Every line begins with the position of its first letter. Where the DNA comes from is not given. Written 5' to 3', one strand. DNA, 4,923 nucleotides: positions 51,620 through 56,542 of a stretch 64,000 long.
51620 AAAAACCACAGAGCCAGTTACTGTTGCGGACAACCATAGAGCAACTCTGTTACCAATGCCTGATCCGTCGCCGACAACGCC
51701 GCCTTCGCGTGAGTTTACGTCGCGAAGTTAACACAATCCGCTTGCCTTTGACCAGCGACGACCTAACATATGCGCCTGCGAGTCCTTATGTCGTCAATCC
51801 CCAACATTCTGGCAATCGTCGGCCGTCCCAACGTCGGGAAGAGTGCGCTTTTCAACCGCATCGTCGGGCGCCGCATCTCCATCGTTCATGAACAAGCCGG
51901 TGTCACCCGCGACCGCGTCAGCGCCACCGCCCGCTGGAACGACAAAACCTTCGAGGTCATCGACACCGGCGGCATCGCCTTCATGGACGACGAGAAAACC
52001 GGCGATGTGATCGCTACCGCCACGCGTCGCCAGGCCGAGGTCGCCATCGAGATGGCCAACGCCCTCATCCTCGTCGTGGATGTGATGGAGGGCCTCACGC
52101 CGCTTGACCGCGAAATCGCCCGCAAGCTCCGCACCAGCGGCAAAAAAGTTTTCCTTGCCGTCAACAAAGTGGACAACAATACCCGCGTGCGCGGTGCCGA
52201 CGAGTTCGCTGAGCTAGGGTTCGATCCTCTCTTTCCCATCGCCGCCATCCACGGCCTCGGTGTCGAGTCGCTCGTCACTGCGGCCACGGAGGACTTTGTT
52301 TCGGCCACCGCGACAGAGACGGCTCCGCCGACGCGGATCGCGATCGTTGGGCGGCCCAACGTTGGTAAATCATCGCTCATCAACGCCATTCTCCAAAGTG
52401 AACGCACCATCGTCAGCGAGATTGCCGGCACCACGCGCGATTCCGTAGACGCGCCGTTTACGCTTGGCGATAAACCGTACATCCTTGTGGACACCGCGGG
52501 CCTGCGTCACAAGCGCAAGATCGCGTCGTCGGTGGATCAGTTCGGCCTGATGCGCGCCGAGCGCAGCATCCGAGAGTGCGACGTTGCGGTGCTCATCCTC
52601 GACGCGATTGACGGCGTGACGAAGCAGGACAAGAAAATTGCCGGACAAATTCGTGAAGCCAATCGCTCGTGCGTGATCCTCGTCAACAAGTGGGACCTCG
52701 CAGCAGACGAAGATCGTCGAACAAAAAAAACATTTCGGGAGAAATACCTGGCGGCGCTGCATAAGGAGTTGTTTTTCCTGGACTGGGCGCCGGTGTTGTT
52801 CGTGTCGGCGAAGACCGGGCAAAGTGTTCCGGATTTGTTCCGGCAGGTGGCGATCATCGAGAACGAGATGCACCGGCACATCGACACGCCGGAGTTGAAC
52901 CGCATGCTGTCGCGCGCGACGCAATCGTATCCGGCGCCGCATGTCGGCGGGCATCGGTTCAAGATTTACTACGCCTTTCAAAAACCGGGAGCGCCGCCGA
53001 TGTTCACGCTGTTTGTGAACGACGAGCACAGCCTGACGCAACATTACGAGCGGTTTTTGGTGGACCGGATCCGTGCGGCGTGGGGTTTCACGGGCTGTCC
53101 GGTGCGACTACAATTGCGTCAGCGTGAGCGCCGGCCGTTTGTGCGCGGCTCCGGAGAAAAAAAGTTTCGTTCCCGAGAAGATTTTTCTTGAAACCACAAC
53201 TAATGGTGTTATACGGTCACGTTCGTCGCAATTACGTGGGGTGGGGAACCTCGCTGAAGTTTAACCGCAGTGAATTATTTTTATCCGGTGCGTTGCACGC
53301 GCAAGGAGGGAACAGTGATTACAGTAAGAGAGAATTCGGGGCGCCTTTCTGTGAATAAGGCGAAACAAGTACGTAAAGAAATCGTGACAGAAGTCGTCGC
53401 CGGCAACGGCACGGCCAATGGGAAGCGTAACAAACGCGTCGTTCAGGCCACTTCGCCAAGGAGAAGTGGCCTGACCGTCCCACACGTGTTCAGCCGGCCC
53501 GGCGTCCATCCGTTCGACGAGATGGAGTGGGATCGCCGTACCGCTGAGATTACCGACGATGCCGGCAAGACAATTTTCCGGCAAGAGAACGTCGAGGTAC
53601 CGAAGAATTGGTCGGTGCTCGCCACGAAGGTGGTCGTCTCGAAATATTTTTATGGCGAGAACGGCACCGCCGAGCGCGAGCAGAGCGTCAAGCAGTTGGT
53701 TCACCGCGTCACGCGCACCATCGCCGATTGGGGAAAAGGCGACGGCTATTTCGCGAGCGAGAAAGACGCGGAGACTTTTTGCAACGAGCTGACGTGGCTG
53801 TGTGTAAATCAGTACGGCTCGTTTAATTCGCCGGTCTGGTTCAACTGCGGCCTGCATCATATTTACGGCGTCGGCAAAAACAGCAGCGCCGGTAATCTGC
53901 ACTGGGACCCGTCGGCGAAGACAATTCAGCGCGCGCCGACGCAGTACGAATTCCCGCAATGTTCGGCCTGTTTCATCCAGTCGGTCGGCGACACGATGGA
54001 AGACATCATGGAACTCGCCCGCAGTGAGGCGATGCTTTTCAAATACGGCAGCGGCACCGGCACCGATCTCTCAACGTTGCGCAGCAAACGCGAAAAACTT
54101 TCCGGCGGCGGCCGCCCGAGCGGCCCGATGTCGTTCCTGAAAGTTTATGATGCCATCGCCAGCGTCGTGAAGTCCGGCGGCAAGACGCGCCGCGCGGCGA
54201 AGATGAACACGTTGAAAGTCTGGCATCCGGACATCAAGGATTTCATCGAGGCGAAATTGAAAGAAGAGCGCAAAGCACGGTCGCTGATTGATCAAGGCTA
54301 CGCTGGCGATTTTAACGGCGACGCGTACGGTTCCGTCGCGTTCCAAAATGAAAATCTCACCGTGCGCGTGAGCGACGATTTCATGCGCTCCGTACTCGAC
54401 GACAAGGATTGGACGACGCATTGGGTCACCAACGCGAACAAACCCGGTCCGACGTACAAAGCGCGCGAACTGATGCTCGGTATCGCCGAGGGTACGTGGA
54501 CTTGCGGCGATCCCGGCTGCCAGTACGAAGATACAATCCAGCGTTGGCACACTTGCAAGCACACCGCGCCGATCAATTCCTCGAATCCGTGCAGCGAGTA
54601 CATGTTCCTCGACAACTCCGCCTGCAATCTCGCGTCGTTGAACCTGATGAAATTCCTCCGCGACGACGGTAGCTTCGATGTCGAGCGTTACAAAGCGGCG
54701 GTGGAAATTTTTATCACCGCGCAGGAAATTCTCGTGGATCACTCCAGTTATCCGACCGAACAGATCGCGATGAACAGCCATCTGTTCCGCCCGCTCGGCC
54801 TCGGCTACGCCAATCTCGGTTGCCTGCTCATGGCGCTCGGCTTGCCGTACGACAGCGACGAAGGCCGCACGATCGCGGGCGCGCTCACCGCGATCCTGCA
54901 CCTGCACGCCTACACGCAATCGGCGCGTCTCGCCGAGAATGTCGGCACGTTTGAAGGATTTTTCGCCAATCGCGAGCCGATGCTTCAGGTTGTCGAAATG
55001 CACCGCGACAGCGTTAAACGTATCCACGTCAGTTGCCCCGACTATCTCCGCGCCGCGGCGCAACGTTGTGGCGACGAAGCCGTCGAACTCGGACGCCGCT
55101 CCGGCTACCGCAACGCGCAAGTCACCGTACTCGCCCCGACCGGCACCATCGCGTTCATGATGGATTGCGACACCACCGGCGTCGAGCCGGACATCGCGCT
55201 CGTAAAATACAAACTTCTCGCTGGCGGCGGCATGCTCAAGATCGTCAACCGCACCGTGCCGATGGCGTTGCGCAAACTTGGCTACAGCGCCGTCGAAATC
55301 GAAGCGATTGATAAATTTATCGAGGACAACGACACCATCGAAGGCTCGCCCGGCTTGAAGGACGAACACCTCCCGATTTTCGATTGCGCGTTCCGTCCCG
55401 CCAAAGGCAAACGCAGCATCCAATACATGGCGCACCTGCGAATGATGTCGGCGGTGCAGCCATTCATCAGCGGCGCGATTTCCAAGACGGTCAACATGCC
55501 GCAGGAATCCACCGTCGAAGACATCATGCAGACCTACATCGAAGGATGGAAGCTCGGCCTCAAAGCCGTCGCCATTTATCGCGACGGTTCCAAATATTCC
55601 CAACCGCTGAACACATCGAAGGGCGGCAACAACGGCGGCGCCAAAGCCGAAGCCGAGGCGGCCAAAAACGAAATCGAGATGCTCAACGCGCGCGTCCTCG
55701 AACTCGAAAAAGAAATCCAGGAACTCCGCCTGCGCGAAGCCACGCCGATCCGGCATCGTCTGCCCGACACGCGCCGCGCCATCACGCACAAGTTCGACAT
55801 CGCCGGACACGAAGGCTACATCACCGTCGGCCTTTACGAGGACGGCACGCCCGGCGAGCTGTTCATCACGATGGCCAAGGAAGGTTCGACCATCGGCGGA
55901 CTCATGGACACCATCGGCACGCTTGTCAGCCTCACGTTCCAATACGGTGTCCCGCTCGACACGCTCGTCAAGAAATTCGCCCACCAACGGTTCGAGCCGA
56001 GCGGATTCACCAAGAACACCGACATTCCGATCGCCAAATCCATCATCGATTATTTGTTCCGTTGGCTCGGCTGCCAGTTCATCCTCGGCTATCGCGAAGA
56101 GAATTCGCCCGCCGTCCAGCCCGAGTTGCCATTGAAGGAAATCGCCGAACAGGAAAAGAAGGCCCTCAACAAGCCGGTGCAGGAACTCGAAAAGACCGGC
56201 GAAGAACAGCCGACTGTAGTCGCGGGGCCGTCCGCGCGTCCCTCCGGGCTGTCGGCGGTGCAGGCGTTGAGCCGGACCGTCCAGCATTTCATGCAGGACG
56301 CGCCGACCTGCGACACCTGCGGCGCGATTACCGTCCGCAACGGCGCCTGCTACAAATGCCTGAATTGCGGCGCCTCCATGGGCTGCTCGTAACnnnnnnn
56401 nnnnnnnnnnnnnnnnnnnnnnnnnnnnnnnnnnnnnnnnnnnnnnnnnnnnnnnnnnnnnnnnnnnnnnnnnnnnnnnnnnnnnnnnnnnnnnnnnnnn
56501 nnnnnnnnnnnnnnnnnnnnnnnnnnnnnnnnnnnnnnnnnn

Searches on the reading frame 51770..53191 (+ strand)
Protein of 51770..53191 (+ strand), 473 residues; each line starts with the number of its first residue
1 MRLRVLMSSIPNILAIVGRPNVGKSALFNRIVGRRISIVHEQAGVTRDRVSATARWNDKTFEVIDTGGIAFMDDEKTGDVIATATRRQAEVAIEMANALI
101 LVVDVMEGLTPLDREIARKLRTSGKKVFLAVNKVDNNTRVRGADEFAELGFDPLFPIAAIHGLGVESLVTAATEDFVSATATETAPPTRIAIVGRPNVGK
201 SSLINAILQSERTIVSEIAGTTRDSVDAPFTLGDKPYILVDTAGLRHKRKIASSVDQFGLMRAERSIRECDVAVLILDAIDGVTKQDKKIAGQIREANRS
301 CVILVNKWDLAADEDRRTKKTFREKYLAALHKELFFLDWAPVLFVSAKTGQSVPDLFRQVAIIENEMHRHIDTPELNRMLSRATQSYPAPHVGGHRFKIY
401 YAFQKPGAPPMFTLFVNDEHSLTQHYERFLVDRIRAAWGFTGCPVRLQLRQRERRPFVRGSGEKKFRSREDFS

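Call 69: search_protein_families(library=pfam, proteins=[window:51770-53191:+], max_evalue=0.0001)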
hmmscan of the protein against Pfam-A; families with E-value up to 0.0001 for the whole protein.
window:51770-53191:+ (473 aa): 11 families
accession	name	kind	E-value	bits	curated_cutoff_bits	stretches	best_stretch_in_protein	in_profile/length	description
PF01926.29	MMR_HSR1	-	1e-55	187.1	21.9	2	189-307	1-113/113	50S ribosome-binding GTPase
PF00009.33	GTP_EFTU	-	3.3e-26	92.5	26.5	2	190-360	6-182/188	Elongation factor Tu GTP binding domain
PF14714.11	KH_dom-like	-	5e-25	88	27.3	1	371-450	2-81/81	KH-domain-like of EngA bacterial GTPase enzymes, C-terminal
PF02421.24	FeoB_N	-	1.2e-23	83.8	27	2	14-141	3-122/156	Ferrous iron transport protein B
PF04548.22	AIG1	-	1.8e-16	60.5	27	1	15-122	4-109/212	AIG1 family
PF00350.29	Dynamin_N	-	1.8e-12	48.1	27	0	190-221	1-32/168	Dynamin family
PF03193.22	RsgA_GTPase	-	1.3e-09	38.6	30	0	124-221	53-140/174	RsgA GTPase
PF08477.19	Roc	-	2.1e-07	31.6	27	0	15-70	3-67/119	Ras of Complex, Roc, domain of DAPkinase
PF00071.28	Ras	-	3.9e-06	27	21.6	0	190-361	2-157/162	Ras family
PF02492.25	cobW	-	1.8e-05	24.8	20.7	0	237-318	86-165/180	CobW/HypB/UreG, nucleotide-binding domain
PF00005.33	ABC_tran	-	6.7e-05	24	25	0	188-223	12-47/137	ABC transporter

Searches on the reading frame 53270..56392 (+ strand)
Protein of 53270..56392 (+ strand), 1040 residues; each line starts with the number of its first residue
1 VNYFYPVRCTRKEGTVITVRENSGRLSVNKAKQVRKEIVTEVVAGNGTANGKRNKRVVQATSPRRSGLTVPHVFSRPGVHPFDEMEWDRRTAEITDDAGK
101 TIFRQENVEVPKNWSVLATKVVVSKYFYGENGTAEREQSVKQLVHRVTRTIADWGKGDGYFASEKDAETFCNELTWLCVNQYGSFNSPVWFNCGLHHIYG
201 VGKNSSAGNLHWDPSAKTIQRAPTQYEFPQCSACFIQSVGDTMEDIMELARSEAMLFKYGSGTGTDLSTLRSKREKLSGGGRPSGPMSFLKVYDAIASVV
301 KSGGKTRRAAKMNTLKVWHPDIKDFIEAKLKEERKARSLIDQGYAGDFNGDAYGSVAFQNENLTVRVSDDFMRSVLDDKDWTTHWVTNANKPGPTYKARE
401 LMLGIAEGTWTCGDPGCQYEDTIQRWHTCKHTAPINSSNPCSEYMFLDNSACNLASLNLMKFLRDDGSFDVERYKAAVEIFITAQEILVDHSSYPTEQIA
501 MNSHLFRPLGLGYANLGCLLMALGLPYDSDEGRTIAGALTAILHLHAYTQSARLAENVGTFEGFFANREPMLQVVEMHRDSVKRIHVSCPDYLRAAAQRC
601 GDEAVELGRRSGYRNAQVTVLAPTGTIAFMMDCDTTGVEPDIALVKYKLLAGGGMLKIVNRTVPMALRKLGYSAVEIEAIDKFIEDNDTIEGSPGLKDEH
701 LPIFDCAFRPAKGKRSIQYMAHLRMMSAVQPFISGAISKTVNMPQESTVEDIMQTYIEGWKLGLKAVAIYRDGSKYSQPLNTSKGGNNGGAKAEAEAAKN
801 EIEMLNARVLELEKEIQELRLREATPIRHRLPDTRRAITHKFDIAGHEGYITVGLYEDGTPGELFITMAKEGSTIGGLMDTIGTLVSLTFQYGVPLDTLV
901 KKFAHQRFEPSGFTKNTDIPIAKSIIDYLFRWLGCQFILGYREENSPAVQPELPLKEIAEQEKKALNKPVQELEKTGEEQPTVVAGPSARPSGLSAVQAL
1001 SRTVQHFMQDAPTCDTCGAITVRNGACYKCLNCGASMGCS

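Call 5: search_protein_families(library=pfam, proteins=[window:53270-56392:+], max_evalue=0.01)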
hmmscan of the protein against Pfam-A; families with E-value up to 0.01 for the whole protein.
window:53270-56392:+ (1040 aa): 4 families
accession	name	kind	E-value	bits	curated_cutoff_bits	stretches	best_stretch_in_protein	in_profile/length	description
PF02867.20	Ribonuc_red_lgC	-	4.2e-134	448.5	23.9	1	232-770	1-523/523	Ribonucleotide reductase, barrel domain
PF08471.15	Ribonuc_red_2_N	-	4.2e-20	72.3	27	1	99-181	2-103/103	Class II vitamin B12-dependent ribonucleotide reductase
PF12637.14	TSCPD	-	8.9e-12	45.6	22.8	1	847-933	12-84/88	TSCPD domain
PF00317.26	Ribonuc_red_lgN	-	0.00042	20.8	28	1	115-196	4-75/77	Ribonucleotide reductase, all-alpha domain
